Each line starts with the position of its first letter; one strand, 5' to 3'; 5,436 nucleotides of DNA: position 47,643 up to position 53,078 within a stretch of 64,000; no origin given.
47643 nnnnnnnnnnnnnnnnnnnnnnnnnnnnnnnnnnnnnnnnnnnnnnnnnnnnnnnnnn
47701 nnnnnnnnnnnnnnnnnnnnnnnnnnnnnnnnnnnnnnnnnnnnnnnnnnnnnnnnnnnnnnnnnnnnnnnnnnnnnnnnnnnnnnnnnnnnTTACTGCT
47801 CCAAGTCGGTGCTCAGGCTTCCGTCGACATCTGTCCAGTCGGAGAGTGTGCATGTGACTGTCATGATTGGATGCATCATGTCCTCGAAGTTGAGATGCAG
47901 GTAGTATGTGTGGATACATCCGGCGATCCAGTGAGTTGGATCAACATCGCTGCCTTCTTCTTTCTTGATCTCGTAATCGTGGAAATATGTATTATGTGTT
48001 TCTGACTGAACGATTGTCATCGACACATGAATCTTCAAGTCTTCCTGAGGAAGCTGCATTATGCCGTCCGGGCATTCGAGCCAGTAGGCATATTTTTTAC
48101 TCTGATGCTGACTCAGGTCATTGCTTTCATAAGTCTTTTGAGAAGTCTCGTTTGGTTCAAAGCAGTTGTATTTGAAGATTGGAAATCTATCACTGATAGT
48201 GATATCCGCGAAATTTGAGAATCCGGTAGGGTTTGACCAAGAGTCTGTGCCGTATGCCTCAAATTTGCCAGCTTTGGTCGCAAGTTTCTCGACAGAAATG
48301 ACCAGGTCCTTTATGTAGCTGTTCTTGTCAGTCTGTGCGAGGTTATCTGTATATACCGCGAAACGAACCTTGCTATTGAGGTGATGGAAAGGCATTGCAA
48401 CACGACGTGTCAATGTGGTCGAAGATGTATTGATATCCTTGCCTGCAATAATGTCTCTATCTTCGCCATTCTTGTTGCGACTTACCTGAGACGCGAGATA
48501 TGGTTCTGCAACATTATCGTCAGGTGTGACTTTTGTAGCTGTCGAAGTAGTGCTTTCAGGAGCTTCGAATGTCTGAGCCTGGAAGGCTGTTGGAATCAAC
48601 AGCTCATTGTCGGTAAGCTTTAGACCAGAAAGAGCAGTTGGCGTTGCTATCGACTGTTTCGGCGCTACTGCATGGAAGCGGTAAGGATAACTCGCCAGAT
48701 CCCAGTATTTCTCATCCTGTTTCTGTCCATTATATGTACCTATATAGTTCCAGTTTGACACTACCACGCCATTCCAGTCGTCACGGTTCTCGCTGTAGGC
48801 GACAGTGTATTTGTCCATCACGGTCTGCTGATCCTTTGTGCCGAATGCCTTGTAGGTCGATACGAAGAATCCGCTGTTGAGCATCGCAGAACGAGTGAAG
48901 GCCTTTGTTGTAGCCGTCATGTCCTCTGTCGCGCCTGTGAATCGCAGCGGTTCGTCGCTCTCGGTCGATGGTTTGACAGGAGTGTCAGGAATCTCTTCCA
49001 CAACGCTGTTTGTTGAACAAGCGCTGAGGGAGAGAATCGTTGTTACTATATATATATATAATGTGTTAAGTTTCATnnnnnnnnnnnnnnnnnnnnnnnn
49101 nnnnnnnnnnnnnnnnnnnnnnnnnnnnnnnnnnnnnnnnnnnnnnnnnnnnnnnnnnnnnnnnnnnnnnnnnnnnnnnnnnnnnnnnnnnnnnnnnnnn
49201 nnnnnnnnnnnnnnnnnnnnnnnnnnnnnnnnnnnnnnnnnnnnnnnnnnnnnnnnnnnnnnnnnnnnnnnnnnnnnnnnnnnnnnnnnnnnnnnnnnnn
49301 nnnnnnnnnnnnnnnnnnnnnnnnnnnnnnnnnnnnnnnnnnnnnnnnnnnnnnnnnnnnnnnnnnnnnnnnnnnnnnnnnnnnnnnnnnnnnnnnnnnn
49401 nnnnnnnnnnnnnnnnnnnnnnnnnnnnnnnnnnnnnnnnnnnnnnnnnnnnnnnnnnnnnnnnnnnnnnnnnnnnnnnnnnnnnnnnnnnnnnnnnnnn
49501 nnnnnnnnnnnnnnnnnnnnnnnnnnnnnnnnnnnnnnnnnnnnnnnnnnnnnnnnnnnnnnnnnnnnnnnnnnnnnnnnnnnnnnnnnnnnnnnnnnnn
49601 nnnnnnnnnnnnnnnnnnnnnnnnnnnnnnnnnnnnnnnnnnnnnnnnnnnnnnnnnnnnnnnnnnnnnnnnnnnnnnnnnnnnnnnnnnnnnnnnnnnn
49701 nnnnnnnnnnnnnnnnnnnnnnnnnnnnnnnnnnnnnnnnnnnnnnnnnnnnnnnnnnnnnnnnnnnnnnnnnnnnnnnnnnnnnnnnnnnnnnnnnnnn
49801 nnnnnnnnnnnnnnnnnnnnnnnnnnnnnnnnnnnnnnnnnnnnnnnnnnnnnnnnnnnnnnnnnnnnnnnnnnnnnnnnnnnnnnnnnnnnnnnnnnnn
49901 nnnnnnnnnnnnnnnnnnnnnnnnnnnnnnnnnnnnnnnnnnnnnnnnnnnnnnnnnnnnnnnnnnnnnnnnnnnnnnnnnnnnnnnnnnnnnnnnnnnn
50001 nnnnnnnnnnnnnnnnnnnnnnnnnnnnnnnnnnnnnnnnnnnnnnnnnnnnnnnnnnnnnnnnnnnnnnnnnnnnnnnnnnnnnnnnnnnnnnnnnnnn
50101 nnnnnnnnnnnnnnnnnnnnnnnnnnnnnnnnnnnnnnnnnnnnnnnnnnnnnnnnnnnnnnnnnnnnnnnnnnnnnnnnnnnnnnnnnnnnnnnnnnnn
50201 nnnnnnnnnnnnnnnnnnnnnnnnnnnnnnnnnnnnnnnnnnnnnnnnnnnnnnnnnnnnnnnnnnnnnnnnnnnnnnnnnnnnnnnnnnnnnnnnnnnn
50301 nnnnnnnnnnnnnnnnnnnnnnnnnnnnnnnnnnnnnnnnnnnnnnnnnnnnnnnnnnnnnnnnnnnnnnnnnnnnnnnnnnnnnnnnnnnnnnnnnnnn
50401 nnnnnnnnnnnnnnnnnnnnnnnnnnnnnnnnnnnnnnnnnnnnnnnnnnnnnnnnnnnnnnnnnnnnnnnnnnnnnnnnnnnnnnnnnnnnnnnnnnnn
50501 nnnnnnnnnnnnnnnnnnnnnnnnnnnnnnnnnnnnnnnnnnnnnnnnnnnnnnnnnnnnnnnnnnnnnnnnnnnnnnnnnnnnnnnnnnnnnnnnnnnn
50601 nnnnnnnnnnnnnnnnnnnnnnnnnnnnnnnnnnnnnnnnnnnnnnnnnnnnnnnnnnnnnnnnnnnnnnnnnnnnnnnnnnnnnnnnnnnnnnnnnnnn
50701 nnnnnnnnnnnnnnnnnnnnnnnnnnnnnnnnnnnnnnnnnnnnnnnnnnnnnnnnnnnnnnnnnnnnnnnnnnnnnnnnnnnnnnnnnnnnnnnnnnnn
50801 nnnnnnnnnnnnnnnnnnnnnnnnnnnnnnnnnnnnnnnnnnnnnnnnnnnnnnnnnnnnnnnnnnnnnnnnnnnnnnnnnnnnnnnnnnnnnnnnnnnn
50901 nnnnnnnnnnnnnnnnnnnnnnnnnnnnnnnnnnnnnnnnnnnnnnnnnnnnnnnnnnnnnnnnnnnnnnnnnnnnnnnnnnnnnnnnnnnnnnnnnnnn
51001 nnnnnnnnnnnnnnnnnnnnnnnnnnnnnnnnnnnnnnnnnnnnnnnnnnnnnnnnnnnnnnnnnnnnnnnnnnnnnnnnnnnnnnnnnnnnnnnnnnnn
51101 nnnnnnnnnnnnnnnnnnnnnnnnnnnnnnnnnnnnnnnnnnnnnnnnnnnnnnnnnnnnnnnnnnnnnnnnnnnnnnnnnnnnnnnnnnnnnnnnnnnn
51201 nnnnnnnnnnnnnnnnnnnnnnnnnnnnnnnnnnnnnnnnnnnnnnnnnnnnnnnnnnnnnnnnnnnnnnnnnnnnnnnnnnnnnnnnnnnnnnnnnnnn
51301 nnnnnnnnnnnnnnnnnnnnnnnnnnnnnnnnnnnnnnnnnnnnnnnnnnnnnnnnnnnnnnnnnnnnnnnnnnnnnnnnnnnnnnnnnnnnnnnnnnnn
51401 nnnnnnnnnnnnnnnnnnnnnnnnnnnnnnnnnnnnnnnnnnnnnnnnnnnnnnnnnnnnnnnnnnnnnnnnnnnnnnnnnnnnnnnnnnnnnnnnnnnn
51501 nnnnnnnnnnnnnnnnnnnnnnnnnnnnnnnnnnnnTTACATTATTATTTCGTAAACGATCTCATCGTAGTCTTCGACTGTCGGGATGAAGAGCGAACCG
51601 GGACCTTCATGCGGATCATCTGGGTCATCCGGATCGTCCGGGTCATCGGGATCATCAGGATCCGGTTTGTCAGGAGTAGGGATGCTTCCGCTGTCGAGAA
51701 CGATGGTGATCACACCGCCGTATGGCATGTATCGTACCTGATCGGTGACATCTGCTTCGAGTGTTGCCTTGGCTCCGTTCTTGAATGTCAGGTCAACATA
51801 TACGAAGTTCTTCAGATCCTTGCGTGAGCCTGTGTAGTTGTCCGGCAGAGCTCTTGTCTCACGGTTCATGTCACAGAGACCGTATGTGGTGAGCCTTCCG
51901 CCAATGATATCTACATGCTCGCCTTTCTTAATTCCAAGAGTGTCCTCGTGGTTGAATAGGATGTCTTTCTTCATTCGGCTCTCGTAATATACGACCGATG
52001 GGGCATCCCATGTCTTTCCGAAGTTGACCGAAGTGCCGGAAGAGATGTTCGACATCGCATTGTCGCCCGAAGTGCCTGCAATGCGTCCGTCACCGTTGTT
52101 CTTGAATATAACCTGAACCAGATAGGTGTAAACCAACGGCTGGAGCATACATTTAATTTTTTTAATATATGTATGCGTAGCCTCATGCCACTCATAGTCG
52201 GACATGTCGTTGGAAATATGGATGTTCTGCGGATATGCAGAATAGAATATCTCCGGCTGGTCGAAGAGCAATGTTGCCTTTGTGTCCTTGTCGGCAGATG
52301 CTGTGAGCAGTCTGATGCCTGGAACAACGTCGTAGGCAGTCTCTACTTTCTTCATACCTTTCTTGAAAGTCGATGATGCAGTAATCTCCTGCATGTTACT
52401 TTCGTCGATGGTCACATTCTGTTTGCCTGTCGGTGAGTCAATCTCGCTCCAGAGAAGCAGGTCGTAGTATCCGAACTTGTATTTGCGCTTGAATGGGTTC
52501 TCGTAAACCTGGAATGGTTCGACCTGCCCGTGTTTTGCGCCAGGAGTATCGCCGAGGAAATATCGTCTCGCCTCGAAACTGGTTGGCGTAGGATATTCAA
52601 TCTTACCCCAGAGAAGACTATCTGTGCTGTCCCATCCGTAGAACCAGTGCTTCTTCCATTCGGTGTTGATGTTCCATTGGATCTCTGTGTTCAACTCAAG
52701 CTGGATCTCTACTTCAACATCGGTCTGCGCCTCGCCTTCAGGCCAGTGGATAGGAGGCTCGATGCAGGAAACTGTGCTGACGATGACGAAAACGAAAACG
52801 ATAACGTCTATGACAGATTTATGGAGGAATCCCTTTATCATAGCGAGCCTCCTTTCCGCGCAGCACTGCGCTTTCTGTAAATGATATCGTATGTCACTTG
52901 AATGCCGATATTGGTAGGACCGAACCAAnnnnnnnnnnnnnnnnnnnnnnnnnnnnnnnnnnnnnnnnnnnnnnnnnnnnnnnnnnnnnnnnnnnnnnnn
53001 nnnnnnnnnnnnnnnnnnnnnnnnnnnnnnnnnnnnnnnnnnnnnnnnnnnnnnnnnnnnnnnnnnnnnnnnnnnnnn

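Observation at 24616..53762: Giant 14-gene type V pilus-like locus: a DUF3575-like barrel plus 12 fimbrillin-superfamily lipoprotein paralogues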

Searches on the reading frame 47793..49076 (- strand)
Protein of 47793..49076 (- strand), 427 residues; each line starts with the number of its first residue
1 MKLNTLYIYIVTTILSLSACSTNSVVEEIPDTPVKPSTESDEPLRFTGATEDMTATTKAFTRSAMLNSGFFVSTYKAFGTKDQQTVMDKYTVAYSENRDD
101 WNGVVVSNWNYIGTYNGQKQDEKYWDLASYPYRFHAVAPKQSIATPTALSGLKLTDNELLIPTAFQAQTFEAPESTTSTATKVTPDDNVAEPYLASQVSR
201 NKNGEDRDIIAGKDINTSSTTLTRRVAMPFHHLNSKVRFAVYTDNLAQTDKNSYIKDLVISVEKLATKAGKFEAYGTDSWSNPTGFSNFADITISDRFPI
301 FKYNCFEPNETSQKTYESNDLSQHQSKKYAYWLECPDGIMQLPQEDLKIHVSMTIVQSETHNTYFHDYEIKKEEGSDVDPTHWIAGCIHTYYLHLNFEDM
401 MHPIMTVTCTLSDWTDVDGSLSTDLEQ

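Call 4: search_protein_families(library=pfam, proteins=[window:47793-49076:-], max_evalue=0.01)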
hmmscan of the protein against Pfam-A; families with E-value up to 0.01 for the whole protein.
window:47793-49076:- (427 aa): 0 families

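Call 6: search_protein_families(library=ncbifam, proteins=[window:47793-49076:-], max_evalue=1)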
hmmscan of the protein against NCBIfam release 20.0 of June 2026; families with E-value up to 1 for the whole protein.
window:47793-49076:- (427 aa): 0 families

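Call 18: find_encoding_contigs(protein=window:47793-49076:-, flank=10000, max_places=6)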
Protein window:47793-49076:- (427 aa): no gene with exactly this product is on record in the collection.

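Call 23: search_protein_families(library=pfam, proteins=[window:47793-49076:-], max_evalue=10)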
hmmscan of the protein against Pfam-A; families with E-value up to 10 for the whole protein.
window:47793-49076:- (427 aa): 0 families

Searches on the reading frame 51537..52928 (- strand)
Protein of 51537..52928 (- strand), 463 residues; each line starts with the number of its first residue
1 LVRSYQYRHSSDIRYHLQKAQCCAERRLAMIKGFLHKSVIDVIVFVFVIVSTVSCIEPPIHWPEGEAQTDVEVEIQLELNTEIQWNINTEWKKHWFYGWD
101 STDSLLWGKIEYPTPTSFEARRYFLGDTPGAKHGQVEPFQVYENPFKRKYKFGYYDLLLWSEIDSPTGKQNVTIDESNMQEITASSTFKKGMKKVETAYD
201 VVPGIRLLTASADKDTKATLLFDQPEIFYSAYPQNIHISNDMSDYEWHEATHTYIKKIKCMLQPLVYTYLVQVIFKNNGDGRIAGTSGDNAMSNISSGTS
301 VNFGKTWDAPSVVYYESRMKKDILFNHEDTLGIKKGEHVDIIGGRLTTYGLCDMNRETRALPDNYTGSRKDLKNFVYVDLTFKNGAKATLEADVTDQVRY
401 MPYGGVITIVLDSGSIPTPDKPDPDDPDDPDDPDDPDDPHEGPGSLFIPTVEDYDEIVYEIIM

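Call 4: search_protein_families(library=pfam, proteins=[window:51537-52928:-], max_evalue=0.01)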
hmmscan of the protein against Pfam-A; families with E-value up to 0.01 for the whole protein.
window:51537-52928:- (463 aa): 0 families

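Call 6: search_protein_families(library=ncbifam, proteins=[window:51537-52928:-], max_evalue=1)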
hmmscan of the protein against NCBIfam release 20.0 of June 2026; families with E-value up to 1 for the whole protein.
window:51537-52928:- (463 aa): 0 families

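Call 23: search_protein_families(library=pfam, proteins=[window:51537-52928:-], max_evalue=10)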
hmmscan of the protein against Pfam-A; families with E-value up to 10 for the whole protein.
window:51537-52928:- (463 aa): 1 family
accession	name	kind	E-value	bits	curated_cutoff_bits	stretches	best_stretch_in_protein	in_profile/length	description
PF17145.10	DUF5119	-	0.075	13.3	27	1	195-277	86-155/191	Domain of unknown function (DUF5119)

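Call 50: search_protein_representatives(protein=window:51537-52841:-)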
Query: 434 residues. Proteins with E-value up to 0.001 (for the whole library): 142; up to 1e-10: 96; up to 1e-30: 49. The best 142 are listed.
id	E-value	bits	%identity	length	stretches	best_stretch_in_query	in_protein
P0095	3.1e-128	444.9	56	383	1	41-434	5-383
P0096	1.2e-88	314.5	45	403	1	18-432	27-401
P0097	5.6e-75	269.4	43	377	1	13-431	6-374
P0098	2.9e-68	247.2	39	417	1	15-388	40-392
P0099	8.2e-67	242.5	38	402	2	186-412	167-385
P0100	1.7e-66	241.4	42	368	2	191-392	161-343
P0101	2.2e-62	227.8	41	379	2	193-390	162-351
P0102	5.3e-62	226.6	37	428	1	13-401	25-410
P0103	7.4e-60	219.5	43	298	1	24-325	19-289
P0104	9.5e-57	209.3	36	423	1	17-392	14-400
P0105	1.9e-55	205.0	37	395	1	13-394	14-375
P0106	3.9e-54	200.7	41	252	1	18-263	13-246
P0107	6.0e-53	196.8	36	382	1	8-395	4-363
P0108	1.8e-52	195.2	43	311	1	38-288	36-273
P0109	2.0e-51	191.8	36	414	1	19-393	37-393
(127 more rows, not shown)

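Call 52: search_protein_families(library=pfam, alignment_id=A2, max_evalue=0.001)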
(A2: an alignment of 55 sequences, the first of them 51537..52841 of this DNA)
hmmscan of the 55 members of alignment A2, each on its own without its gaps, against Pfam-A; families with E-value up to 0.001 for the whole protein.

A. member 1, window:51537-52841:- (434 aa): 0 families

B. families by the number of members that match (of 55 scanned): 2 families
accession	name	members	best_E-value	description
PF17145.10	DUF5119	38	1.5e-33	Domain of unknown function (DUF5119)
PF08139.17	LPAM_1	1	0.00039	Prokaryotic membrane lipoprotein lipid attachment site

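Call 53: search_solved_structures(query=A2, max_evalue=10)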
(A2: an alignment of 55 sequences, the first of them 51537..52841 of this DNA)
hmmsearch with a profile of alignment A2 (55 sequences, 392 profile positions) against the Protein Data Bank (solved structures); distinct sequences matched with E-value up to 10: 2.
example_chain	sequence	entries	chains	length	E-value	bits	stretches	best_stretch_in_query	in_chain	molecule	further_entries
5cag_A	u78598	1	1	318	1.7e-06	30.2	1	76-205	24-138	Uncharacterized protein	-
7mqa_LY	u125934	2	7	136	1.4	10.8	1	313-353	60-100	Active regulator of SIRT1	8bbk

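Call 88: search_solved_structures(query=A2, max_evalue=0.01, show_alignments=1)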
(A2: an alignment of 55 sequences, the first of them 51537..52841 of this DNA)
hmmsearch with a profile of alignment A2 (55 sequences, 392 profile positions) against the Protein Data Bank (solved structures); distinct sequences matched with E-value up to 0.01: 1.
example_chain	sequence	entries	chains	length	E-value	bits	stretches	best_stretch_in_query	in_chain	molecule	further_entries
5cag_A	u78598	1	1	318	1.7e-06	30.2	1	76-205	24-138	Uncharacterized protein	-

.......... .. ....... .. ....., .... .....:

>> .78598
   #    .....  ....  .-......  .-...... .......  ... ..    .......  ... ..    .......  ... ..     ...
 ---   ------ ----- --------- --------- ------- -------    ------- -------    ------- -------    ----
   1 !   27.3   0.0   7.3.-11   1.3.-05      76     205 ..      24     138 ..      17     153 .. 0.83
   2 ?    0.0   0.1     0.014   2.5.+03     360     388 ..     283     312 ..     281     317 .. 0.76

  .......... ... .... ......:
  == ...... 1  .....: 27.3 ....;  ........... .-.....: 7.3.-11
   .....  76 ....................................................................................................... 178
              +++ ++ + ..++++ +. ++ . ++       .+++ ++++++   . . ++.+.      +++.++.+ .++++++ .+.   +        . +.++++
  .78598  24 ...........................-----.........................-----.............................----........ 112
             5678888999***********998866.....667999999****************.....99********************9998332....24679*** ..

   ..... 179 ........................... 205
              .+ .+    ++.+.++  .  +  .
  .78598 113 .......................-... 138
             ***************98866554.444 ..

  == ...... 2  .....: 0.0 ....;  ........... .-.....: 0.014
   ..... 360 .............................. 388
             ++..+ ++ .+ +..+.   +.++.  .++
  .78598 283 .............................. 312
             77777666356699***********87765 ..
